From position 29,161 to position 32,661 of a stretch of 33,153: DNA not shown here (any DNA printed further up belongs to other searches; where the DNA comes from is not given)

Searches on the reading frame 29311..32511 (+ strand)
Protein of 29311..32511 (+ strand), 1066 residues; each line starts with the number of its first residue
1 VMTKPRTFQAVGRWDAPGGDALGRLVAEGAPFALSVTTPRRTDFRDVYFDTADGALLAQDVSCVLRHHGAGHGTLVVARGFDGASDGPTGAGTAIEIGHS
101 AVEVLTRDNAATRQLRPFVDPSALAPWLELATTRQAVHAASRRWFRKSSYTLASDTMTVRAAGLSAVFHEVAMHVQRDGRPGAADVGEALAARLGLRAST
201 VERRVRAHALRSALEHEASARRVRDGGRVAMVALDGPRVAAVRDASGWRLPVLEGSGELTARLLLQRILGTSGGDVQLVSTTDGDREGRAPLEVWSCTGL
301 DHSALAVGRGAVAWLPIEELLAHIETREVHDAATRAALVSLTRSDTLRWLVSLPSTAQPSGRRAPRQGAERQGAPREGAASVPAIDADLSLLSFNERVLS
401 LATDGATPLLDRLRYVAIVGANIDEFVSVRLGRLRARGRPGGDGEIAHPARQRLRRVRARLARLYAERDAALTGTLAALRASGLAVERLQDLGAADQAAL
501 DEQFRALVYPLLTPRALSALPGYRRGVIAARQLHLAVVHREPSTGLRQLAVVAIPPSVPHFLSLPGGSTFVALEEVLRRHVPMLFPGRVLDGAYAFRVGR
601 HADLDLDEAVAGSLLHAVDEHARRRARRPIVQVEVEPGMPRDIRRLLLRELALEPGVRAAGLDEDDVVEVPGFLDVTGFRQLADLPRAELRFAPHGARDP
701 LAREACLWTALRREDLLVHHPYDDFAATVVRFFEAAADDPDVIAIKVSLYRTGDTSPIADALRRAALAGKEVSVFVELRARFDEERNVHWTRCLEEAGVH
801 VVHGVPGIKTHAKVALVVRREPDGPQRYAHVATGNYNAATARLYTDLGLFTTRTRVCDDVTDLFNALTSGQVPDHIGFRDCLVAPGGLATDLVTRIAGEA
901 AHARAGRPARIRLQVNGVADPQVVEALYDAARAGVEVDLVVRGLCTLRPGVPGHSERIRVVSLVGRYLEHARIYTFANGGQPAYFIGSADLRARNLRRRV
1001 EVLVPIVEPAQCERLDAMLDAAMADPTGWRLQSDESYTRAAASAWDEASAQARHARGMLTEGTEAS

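Call 7: search_protein_families(library=pfam, proteins=[window:29311-32511:+])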
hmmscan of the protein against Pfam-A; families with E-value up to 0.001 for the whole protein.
window:29311-32511:+ (1066 aa): 5 families
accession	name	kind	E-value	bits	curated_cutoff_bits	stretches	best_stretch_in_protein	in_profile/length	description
PF17941.7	PP_kinase_C_1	-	7.7e-67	224.5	25.7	1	708-869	3-163/167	Polyphosphate kinase C-terminal domain 1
PF13090.12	PP_kinase_C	-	6.8e-55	185.6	25.8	1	882-1051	2-172/172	Polyphosphate kinase C-terminal domain 2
PF02503.22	PP_kinase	-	1.5e-30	106.7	31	1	496-681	2-182/183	Polyphosphate kinase middle domain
PF13089.11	PP_kinase_N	-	4.6e-18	65.9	23.8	1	386-484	3-104/107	Polyphosphate kinase N-terminal domain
PF13091.12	PLDc_2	-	1.8e-08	34.7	27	0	911-1020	12-129/132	PLD-like domain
